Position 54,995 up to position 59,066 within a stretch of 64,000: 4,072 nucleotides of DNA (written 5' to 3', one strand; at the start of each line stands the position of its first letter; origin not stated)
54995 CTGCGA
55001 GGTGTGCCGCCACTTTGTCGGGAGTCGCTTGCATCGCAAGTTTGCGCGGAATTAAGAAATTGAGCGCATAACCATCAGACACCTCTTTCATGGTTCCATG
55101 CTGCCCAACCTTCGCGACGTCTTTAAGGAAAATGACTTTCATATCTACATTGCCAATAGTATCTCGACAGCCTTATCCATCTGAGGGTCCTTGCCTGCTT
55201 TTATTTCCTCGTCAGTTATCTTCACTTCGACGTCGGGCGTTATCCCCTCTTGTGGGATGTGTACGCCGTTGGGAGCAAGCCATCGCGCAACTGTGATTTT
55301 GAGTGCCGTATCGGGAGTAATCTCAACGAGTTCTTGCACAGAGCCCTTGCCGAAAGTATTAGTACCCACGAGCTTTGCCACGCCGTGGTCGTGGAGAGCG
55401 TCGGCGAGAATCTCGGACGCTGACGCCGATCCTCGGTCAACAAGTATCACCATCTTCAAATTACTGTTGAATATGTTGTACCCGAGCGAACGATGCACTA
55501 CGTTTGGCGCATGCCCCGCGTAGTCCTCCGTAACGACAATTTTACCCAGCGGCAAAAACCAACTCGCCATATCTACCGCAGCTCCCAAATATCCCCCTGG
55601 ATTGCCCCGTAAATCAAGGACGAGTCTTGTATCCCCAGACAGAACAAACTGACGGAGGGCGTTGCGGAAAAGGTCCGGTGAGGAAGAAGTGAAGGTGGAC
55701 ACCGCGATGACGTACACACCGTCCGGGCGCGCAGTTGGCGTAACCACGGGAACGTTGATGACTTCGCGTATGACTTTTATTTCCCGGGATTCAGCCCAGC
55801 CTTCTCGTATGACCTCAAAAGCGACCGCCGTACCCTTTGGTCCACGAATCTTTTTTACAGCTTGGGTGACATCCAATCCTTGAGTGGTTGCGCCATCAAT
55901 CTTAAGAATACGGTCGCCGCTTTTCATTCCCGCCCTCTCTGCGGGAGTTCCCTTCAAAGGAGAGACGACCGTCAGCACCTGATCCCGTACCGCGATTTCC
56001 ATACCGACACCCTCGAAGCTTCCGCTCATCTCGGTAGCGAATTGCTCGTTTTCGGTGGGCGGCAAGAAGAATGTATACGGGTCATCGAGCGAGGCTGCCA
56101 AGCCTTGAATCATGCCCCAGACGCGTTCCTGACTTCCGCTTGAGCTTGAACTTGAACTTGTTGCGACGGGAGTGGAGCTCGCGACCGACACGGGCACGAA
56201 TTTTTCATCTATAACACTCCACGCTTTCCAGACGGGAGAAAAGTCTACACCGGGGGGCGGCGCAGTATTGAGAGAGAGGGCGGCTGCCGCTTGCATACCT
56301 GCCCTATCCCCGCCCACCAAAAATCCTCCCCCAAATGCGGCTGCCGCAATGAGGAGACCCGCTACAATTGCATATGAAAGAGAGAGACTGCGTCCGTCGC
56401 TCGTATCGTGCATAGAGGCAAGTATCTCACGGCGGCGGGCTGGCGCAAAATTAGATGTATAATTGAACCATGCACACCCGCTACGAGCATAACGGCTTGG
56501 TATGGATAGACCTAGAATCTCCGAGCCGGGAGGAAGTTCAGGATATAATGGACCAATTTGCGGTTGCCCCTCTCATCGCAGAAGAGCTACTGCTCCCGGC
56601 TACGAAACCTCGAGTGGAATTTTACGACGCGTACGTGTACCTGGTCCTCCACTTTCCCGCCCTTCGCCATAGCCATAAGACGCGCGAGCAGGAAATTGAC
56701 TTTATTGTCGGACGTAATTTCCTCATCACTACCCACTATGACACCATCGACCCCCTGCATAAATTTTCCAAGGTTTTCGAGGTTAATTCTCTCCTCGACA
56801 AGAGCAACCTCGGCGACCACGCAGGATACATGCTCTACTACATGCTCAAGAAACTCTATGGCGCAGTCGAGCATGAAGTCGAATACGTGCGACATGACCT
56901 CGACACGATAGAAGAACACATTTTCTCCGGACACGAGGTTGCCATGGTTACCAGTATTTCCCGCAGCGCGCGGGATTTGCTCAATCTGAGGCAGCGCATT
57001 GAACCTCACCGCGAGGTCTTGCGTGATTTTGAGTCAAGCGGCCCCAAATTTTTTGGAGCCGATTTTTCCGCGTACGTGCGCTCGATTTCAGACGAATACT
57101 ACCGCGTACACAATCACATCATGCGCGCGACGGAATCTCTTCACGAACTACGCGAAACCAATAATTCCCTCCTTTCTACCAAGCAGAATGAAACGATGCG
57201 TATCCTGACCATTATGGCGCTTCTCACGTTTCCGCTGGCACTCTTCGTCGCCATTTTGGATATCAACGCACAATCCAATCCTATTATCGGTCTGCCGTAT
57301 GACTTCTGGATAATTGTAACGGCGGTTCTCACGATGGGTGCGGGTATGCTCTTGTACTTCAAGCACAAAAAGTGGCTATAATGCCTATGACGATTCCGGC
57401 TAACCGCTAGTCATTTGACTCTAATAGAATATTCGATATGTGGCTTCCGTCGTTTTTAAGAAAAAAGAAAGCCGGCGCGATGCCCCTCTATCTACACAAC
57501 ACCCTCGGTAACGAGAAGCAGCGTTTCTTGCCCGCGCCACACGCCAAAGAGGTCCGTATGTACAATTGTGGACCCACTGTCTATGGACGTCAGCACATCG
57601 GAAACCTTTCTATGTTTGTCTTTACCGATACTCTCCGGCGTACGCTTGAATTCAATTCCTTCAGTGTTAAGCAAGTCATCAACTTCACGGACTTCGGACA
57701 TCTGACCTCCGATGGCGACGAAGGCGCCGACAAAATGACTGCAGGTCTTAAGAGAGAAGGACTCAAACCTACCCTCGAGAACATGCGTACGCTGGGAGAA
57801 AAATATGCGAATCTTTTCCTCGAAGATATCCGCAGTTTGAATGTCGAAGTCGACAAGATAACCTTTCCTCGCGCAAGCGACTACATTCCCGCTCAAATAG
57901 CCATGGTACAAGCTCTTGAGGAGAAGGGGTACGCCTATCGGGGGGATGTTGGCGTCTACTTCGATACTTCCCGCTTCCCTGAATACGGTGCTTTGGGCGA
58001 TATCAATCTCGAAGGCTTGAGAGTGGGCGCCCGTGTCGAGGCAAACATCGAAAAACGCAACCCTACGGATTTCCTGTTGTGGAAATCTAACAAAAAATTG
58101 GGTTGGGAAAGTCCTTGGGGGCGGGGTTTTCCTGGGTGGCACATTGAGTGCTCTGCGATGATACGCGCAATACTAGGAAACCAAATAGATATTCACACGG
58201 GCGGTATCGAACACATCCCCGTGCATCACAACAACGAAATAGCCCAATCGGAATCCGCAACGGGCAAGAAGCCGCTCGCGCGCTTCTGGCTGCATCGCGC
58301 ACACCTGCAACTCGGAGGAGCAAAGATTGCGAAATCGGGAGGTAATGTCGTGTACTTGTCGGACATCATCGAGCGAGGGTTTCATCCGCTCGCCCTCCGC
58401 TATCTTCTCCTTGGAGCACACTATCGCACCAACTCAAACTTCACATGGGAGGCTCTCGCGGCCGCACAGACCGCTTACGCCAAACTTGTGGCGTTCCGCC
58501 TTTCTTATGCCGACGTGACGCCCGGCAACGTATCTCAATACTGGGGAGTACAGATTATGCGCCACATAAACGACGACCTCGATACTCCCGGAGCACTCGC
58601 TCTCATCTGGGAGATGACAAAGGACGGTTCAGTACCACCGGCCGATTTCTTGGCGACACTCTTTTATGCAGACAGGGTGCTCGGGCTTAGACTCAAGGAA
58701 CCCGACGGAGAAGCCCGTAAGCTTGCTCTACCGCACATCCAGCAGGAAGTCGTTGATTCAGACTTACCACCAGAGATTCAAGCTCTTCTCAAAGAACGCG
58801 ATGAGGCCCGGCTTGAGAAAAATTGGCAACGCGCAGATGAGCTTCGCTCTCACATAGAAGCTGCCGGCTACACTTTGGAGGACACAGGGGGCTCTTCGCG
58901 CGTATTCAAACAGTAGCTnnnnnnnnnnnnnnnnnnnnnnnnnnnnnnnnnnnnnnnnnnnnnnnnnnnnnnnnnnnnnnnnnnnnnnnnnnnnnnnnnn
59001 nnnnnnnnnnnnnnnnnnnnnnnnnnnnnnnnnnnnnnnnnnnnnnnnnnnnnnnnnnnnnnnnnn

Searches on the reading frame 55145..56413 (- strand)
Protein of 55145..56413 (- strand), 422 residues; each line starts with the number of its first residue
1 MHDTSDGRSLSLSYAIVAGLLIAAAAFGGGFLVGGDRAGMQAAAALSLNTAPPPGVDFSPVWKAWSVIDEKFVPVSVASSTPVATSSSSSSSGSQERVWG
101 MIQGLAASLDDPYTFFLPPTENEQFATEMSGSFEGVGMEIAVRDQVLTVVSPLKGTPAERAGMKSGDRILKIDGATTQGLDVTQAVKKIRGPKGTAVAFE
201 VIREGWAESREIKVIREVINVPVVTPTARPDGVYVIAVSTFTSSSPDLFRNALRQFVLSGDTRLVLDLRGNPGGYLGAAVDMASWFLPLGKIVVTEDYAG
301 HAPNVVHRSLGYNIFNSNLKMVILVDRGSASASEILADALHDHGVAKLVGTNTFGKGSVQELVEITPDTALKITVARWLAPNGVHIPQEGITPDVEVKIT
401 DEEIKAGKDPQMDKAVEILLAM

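Call 55: search_protein_families(library=pfam, proteins=[window:55145-56413:-], max_evalue=0.0001)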
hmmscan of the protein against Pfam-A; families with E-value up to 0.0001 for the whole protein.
window:55145-56413:- (422 aa): 4 families
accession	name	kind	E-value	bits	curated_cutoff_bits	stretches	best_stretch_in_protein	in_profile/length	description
PF03572.23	Peptidase_S41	-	2.4e-43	148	24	1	235-397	4-165/165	Peptidase family S41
PF17820.7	PDZ_6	-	8.8e-12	45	27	1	149-203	2-54/54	PDZ domain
PF00595.29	PDZ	-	3.7e-10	40.5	23.2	1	134-201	10-80/81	PDZ domain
PF13180.12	PDZ_2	-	7.2e-09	36.3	27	1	137-214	4-80/80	PDZ domain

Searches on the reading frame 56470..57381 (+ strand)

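Call 55: search_protein_families(library=pfam, proteins=[window:56470-57381:+], max_evalue=0.0001)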
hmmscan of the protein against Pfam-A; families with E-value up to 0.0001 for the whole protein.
window:56470-57381:+ (303 aa): 1 family
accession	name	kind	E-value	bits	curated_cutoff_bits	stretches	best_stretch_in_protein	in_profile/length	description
PF01544.23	CorA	-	6.1e-46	157.5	27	1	8-298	2-291/292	CorA-like Mg2+ transporter protein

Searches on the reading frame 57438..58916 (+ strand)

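Call 77: search_protein_families(library=pfam, proteins=[window:57438-58916:+], max_evalue=0.001)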
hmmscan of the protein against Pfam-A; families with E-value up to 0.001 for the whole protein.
window:57438-58916:+ (492 aa): 4 families
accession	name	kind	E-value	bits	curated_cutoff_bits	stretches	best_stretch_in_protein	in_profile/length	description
PF01406.26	tRNA-synt_1e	-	7e-83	278.9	27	1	35-344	6-300/301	tRNA synthetases class I (C) catalytic domain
PF23493.1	CysS_C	-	2.5e-09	37.6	23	1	441-485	2-46/51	Cysteinyl-tRNA ligase anticodon binding domain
PF09334.17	tRNA-synt_1g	-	2.4e-07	30.3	20.1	1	287-342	318-373/391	tRNA synthetases class I (M)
PF01921.24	tRNA-synt_1f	-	5.1e-06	26.1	27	0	37-86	21-70/360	tRNA synthetases class I (K)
